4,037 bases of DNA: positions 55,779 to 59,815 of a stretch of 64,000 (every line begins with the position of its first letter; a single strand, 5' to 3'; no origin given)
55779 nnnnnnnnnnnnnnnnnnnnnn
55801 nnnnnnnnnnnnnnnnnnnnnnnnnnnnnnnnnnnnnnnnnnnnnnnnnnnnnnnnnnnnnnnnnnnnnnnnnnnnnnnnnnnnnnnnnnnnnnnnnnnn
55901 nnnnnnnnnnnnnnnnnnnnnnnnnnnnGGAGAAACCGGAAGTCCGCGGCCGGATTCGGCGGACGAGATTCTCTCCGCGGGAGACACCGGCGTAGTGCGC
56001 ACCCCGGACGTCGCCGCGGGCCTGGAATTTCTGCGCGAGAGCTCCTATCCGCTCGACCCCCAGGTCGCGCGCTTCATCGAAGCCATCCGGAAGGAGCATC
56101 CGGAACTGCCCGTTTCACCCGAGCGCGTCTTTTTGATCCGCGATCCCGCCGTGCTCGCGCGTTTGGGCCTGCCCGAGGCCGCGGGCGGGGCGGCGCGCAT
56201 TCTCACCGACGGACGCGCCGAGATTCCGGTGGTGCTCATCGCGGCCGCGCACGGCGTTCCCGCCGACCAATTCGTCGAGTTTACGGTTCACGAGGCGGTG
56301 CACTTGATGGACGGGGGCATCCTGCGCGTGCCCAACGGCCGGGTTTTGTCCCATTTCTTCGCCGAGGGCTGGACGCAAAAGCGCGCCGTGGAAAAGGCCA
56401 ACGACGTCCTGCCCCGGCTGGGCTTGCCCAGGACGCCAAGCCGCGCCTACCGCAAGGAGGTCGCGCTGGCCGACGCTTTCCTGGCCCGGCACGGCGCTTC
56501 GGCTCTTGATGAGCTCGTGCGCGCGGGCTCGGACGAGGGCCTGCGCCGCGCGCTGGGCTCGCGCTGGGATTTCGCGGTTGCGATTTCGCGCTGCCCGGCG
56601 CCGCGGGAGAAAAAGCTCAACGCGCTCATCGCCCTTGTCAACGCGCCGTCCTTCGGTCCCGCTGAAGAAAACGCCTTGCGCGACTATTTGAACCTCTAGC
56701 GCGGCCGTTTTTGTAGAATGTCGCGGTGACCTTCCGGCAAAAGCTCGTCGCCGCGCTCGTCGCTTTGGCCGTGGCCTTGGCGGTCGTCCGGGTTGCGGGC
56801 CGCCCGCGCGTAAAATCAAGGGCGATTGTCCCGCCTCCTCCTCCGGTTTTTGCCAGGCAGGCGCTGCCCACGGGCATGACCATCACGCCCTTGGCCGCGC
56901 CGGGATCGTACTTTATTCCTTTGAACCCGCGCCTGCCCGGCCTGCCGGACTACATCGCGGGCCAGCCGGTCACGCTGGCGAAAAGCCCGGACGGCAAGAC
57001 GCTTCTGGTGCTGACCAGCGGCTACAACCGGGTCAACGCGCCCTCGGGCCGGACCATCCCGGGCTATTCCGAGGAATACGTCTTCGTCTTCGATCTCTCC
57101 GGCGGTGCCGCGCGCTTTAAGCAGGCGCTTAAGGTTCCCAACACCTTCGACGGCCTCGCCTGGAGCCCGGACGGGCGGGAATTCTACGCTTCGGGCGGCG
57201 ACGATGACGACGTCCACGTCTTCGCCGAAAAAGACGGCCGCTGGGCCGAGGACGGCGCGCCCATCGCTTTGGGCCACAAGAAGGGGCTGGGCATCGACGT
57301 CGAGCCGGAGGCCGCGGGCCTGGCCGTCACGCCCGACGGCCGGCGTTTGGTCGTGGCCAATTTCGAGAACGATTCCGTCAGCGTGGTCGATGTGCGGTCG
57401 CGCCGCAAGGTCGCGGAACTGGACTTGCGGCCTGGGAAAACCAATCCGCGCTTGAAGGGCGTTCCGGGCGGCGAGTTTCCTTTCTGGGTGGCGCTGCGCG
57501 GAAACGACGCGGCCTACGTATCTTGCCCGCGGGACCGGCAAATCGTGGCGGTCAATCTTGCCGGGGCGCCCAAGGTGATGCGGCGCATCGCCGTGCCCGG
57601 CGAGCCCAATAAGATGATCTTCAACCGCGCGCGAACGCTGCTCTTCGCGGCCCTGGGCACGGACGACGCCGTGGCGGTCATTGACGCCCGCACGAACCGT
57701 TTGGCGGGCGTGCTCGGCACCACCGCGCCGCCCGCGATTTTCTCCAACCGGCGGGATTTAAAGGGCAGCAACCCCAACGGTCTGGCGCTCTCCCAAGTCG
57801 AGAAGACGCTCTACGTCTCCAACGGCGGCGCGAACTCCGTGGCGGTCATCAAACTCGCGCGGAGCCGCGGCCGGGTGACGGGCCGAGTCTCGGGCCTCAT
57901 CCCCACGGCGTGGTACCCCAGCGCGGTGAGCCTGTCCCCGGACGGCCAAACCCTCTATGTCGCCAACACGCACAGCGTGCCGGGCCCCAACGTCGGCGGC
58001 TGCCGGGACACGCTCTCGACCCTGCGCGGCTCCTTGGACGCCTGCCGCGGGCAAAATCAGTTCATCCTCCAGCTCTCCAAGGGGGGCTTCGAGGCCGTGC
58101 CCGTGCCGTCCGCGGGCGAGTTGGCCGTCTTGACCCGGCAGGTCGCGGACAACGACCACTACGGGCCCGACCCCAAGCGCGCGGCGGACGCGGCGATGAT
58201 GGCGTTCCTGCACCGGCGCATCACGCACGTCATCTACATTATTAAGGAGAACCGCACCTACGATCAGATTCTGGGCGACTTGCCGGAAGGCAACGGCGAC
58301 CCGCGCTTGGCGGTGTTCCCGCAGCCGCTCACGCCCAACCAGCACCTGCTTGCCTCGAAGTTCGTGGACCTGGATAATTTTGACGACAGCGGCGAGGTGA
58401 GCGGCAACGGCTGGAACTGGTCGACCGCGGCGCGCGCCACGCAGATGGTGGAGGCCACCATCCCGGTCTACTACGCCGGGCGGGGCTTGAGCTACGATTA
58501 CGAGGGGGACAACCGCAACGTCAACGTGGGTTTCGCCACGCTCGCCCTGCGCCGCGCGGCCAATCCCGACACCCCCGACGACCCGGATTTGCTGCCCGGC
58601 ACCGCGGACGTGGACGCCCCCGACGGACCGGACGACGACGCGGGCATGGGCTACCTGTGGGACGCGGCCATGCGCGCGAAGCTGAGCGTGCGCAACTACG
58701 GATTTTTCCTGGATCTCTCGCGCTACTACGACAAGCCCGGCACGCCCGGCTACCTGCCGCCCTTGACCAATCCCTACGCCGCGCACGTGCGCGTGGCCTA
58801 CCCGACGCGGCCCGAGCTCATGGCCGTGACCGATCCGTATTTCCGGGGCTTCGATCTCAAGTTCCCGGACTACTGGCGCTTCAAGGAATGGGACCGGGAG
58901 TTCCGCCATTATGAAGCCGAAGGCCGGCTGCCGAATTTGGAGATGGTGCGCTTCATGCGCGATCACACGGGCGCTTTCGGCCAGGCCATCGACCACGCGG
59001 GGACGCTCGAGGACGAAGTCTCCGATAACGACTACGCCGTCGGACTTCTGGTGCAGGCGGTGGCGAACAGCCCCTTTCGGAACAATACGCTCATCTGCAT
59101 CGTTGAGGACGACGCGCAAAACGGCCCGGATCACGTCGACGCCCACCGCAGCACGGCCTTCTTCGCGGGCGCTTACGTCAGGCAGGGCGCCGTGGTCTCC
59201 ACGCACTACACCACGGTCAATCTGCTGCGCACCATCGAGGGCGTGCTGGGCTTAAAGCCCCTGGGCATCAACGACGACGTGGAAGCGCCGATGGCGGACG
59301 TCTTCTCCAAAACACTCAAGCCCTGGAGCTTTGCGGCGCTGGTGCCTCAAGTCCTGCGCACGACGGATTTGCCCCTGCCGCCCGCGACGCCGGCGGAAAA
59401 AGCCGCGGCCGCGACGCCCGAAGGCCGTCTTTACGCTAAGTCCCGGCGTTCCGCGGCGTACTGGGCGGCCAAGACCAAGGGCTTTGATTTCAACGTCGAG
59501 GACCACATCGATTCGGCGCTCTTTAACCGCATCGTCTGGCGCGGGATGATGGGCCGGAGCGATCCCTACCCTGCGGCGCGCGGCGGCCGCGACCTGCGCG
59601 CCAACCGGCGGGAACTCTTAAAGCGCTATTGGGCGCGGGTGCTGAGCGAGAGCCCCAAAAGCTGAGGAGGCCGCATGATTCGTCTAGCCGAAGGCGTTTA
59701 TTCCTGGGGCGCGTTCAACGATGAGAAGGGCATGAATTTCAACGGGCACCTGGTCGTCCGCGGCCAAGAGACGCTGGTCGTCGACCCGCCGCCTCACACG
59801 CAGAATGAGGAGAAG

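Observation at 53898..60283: Predicted exported glycogen-synthase-like GT5 with an unknown C-terminal domain, next to a beta-propeller/PLC-type phosphoesterase and an MBL hydrolase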

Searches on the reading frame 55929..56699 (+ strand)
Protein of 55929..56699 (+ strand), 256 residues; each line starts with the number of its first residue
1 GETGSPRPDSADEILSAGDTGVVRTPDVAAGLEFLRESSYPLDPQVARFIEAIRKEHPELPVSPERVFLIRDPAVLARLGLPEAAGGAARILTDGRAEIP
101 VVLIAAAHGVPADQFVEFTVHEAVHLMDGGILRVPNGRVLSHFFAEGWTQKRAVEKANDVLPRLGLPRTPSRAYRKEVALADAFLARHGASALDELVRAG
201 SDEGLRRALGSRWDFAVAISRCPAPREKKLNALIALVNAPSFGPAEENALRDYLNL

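Call 9: find_homologous_proteins(query=window:55929-56696:+, max_evalue=0.01)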
Query seq(256 aa) (256 aa): 38 proteins with E <= 0.01 among 7227 candidates.
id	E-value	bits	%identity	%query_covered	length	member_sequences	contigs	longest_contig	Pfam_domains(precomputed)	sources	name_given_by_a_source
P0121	8.8e-109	381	73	93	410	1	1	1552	-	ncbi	-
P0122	2.6e-95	337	68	93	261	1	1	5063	-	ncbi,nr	ncbi:MAG: hypothetical protein KGM24_09970, partial [Elusimicrobia bacterium]|nr:hypothetical protei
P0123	1.2e-88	315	64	93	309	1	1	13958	-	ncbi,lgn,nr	ncbi:MAG: hypothetical protein HKL90_02100 [Elusimicrobia bacterium]|nr:hypothetical protein [Elusim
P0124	8.6e-88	312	63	93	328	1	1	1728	-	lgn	-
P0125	1.4e-86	308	62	93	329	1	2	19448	-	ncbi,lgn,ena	-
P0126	7.5e-85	303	61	92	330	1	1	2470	-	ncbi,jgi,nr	ncbi:MAG TPA: hypothetical protein VH309_03055 [Elusimicrobiota bacterium]|jgi:hypothetical protein|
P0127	2.9e-84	301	60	92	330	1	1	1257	-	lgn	-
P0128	2.8e-83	298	60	92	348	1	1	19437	-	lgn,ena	-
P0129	3.8e-83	297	60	93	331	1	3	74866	-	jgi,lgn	-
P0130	5.0e-83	297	59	94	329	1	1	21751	-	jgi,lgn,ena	-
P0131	2.3e-81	291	58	92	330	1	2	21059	-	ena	-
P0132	9.0e-81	289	58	92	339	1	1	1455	-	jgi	jgi:hypothetical protein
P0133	6.5e-80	287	57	92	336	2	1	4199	-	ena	-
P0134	1.0e-79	286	57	93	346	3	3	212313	-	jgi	-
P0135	7.3e-79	283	56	94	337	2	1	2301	-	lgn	-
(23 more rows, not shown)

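Call 27: predict_structure(alignment_id=A1)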
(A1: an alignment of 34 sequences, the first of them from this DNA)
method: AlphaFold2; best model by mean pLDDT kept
length: 256 residues; sequences in the alignment: 34
mean_pLDDT: 95.2   pTM: 0.90
mean pLDDT of the five models: 95.2, 94.9, 94.9, 94.4, 94.3
residues with pLDDT >= 90: 239; 70-90: 5; 50-70: 11; < 50: 1
segments of 3 or more residues with pLDDT < 50: none
pLDDT, mean of each block of 10 residues (from residue 1): 56 85 97 98 97 98 98 96 95 98 97 97 98 97 98 98 96 94 98 98 98 98 98 98 97 96
secondary structure, 60 per line:
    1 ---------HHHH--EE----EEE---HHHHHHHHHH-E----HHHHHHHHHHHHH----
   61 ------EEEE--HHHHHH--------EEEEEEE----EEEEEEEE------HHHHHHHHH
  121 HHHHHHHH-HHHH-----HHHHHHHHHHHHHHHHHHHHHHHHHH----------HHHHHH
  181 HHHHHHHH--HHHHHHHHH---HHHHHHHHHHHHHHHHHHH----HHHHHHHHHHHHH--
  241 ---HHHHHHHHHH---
elements in order: H10-13 E22-24 H28-37 H44-56 E67-70 H73-78 E87-93 E98-105 H112-128 H130-133 H139-164 H175-188 H191-199 H203-221 H226-238 H244-253

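Call 29: search_protein_families(library=pfam, proteins=[window:55929-56699:+], max_evalue=1)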
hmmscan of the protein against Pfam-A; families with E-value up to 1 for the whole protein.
window:55929-56699:+ (256 aa): 0 families

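Call 30: fold_search(model_id=the predicted structure, library=pdb)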
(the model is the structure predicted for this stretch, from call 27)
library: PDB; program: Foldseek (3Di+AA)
matches with E <= 10: 111; with E <= 0.001: 0
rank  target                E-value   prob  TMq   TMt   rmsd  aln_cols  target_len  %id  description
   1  7sci                  3.7e-01  0.13  0.20  0.12  16.8       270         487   12  AM0627 metallopeptidase from Akkermansia muciniphila (released 2022-04-27)
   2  7yx8_A                5.6e-01  0.12  0.21  0.14  16.6       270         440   12  Crystal structure of the AM0627 (E326A) inactive mutant in complex with PSGL-1-like bis-T glycopeptide and Zn2+ (released 2022-07-20)
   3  9o61_B                1.2e+00  0.06  0.13  0.17  22.2       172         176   12  R-phycoerythrin (released 2025-08-06)
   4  3hzj_A                1.4e+00  0.06  0.17  0.16  15.4       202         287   11  Crystal structure of the RabGAP domain of the RABGAP1L protein (released 2009-07-14)
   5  5lj3_C                1.5e+00  0.03  0.15  0.07  20.6       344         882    9  Structure of the core of the yeast spliceosome immediately after branching (released 2016-08-03)
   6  4nc6                  1.6e+00  0.05  0.17  0.16  16.4       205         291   12  Tbc domain of human rab gtpase-activating protein 1 (released 2015-08-19)
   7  9mgb_B                1.8e+00  0.05  0.13  0.18  22.1       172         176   13  scFv antibody CL33 bound to R-phycoerythrin (released 2025-08-06)
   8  2bq1_F                1.9e+00  0.02  0.11  0.06  19.8       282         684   11  Ribonucleotide reductase class 1b holocomplex R1E,R2F from Salmonella typhimurium (released 2006-05-17)
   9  5h7k                  2.1e+00  0.02  0.14  0.11  16.9       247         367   12  Crystal structure of Elongation factor 2 GDP-form (released 2018-02-21)
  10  4o7g_B                2.3e+00  0.09  0.22  0.25  13.8       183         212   13  Crystal Structure of Ascorbate-bound Cytochrome b561, crystal soaked in 1 M L-ascorbate for 40 minutes (released 2014-02-05)
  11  3hzj_C                2.3e+00  0.04  0.17  0.16  15.9       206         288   13  Crystal structure of the RabGAP domain of the RABGAP1L protein (released 2009-07-14)
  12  8jje_A                2.4e+00  0.08  0.27  0.15  12.9       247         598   14  RBD of SARS-CoV2 spike protein with ACE2 decoy (released 2023-12-27)
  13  4o6y_A                2.4e+00  0.04  0.14  0.16  14.3       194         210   11  Crystal Structure of Cytochrome b561 (released 2014-02-05)
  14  4k0d_A                2.4e+00  0.03  0.12  0.17  15.8       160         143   18  Periplasmic sensor domain of sensor histidine kinase, Adeh_2942 (released 2013-06-12)
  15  8brd_B                2.5e+00  0.03  0.13  0.14  25.6       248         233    9  Mechanisms of ion selectivity and rotor coupling in the bacterial flagellar sodium-driven stator unit (released 2023-06-14)
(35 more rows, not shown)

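Call 31: search_solved_structures(query=A1, max_evalue=10, show_alignments=2)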
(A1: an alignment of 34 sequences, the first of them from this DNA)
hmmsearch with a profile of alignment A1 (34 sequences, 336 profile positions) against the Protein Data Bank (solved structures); distinct sequences matched with E-value up to 10: 0.

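Call 32: search_protein_families(library=pfam, alignment_id=A1, max_evalue=1)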
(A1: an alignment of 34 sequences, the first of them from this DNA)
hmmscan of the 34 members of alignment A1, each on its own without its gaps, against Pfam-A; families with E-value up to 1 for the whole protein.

A. member 1, seq(256 aa): 0 families

B. families by the number of members that match (of 34 scanned): 5 families
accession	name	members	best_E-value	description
PF23161.1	HTH_RNase_II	13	0.0016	Double HTH domain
PF14805.11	THDPS_N_2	9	0.023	Tetrahydrodipicolinate N-succinyltransferase N-terminal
PF15324.11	TALPID3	2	0.83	Hedgehog signalling target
PF02778.19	tRNA_int_endo_N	1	0.15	tRNA intron endonuclease, N-terminal domain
PF11825.13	Nuc_recep-AF1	1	0.56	Nuclear/hormone receptor activator site AF-1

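Call 70: find_encoding_contigs(protein=P0121, flank=5000, max_places=2)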
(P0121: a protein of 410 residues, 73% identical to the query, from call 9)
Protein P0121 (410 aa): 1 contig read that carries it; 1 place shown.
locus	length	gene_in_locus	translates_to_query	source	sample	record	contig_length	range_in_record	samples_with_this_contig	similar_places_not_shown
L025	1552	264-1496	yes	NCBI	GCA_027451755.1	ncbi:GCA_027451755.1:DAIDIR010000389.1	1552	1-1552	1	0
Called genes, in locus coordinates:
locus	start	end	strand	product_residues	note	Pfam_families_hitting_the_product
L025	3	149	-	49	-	?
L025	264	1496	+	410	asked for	-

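Call 80: fold_search(model_id=the predicted structure, library=viral)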
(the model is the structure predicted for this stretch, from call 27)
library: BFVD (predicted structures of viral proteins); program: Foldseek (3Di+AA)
matches with E <= 10: 156; with E <= 0.001: 0
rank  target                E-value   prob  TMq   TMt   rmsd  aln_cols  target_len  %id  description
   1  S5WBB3                1.3e-01  0.25  0.23  0.18  23.2       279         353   10  Putative peptidase [Pseudomonas phage PaBG]
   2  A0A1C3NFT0            1.7e-01  0.20  0.23  0.17  23.4       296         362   12  (no name in the UniProt tables at hand)
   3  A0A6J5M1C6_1          3.0e-01  0.41  0.32  0.12  20.9       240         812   14  Amidoligase enzyme [uncultured Caudovirales phage]
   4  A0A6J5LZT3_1          4.6e-01  0.12  0.19  0.08  15.2       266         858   14  Large polyvalent protein associated domain-containing protein (Fragment) [uncultured Caudovirales phage]
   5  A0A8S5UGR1            5.1e-01  0.44  0.25  0.15   9.5       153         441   15  SprT-like family protein [Myoviridae sp. ctshb19]
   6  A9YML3                6.0e-01  0.75  0.31  0.46   5.5       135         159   16  SprT [Helicoverpa armigera granulovirus]
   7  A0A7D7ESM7            6.6e-01  0.05  0.14  0.15  16.2       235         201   10  (no name in the UniProt tables at hand)
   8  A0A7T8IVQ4            7.3e-01  0.09  0.20  0.17  21.7       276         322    7  Putative endopeptidase family M34 [Erwinia phage pEa_SNUABM_5]
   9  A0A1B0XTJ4            7.7e-01  0.14  0.21  0.18  13.9       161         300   12  (no name in the UniProt tables at hand)
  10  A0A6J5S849            7.7e-01  0.05  0.16  0.12  21.9       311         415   12  DNA topoisomerase [uncultured Caudovirales phage]
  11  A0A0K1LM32            8.5e-01  0.05  0.13  0.17  15.2       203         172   15  Uncharacterized protein [Rhodobacter phage RcRhea]
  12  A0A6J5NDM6            8.9e-01  0.04  0.13  0.13  19.7       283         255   10  Uncharacterized protein [uncultured Caudovirales phage]
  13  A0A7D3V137            9.8e-01  0.10  0.20  0.22  18.2       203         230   16  (no name in the UniProt tables at hand)
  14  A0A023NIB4            9.8e-01  0.09  0.17  0.27  18.0       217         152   13  (no name in the UniProt tables at hand)
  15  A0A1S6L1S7            1.1e+00  0.11  0.26  0.25  15.7       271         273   11  (no name in the UniProt tables at hand)
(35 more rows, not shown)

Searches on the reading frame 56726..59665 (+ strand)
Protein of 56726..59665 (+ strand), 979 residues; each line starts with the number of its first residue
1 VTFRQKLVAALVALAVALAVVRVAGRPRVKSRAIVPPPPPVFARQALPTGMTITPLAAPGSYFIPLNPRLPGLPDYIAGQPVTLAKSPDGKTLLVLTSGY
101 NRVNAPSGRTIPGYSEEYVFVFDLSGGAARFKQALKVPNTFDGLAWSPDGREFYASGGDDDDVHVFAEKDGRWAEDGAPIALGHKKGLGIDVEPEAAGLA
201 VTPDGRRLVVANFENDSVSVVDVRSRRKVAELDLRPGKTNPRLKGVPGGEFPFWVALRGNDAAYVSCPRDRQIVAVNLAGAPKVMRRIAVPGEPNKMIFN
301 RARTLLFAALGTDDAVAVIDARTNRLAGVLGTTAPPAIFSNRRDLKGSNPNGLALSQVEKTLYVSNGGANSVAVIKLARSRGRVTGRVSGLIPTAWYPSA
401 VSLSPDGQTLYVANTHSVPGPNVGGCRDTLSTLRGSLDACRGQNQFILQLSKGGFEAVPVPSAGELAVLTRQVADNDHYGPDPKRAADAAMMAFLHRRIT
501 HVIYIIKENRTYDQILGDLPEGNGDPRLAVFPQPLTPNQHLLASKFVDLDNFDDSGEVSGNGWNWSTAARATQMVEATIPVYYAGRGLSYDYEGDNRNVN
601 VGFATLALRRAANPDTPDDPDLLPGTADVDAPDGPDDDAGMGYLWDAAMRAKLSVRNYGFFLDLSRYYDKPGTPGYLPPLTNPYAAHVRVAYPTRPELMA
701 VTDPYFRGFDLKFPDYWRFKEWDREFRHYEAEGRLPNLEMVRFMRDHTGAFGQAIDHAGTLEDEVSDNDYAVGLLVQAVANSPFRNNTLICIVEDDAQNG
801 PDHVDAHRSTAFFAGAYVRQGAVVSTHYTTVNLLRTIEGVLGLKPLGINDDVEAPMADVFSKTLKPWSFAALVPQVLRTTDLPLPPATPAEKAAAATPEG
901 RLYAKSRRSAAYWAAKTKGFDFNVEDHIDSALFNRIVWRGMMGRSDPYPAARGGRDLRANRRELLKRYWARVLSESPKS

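Call 3: search_protein_families(library=pfam, proteins=[window:56726-59665:+], max_evalue=0.01)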
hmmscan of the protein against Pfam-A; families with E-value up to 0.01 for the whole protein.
window:56726-59665:+ (979 aa): 7 families
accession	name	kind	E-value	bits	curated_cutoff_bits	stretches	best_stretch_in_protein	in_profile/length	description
PF10282.15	Lactonase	-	5.2e-10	39.5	21.7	1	345-417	240-312/344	Lactonase, 7-bladed beta-propeller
PF08450.18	SGL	-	2.6e-07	30.9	26.3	0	117-224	115-213/246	SMP-30/Gluconolactonase/LRE-like region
PF04185.19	Phosphoesterase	-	7.3e-06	25.8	23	0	499-524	1-26/356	Phosphoesterase family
PF25174.1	Beta-prop_THOC3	-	2.1e-05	24.1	305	1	140-230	48-124/272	THOC3 beta-propeller domain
PF01436.27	NHL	-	0.00033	21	20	0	197-220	5-27/28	NHL repeat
PF07676.18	PD40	-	0.00051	20.4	20.9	0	401-411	14-24/38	WD40-like Beta Propeller Repeat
PF02239.22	Cytochrom_D1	-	0.0029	16.7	25.5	0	199-324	176-303/368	Cytochrome D1 heme domain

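Call 4: search_protein_families(library=ncbifam, proteins=[window:56726-59665:+], max_evalue=0.01)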
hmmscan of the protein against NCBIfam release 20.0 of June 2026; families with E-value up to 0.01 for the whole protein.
window:56726-59665:+ (979 aa): 8 families
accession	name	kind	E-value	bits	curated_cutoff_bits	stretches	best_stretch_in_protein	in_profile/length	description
TIGR03866.1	PQQ_ABC_repeats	subfamily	2.3e-17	63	287.3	2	260-410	10-139/310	PQQ-dependent catabolism-associated beta-propeller protein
NF052340.1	hydrazine_beta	equivalog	2.3e-13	50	560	2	189-232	72-113/372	hydrazine synthase subunit beta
TIGR02276.1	beta_rpt_yvtn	repeat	1.5e-11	44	27.85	1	203-230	1-28/42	beta-propeller repeat protein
NF052280.1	7_blade_YncE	equivalog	2.6e-10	39.6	400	1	194-365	171-316/338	7-bladed beta-propeller protein YncE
NF052342.1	hydrazine_BC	exception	1.5e-07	30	1250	0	194-231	39-76/690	hydrazine synthase subunit beta-gamma fusion subunit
TIGR03907.1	QH_beta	equivalog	0.00012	21.3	223.2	0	349-414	34-99/338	quinohemoprotein amine dehydrogenase subunit beta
NF052460.1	L-NosZ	equivalog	0.00075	18.1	700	0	346-414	41-105/480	clade III lactonase-type nitrous-oxide reductase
TIGR03397.1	acid_phos_Burk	subfamily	0.0031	16.7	362.75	0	752-848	354-458/483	acid phosphatase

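Call 68: search_solved_structures(query=window:56726-59665:+, max_evalue=0.01)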
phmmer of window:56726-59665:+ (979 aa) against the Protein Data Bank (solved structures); distinct sequences matched with E-value up to 0.01: 3.
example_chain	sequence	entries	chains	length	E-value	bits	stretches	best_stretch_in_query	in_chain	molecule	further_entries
1l0q_A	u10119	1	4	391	7.6e-15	57.1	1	347-415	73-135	Surface layer protein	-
5c2v_B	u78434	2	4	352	1.4e-11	46.3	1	189-233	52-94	HYDRAZINE SYNTHASE BETA SUBUNIT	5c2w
6tv2_A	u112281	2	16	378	0.0064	17.6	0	197-253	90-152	Protein NirF | Protein NirF,Protein NirF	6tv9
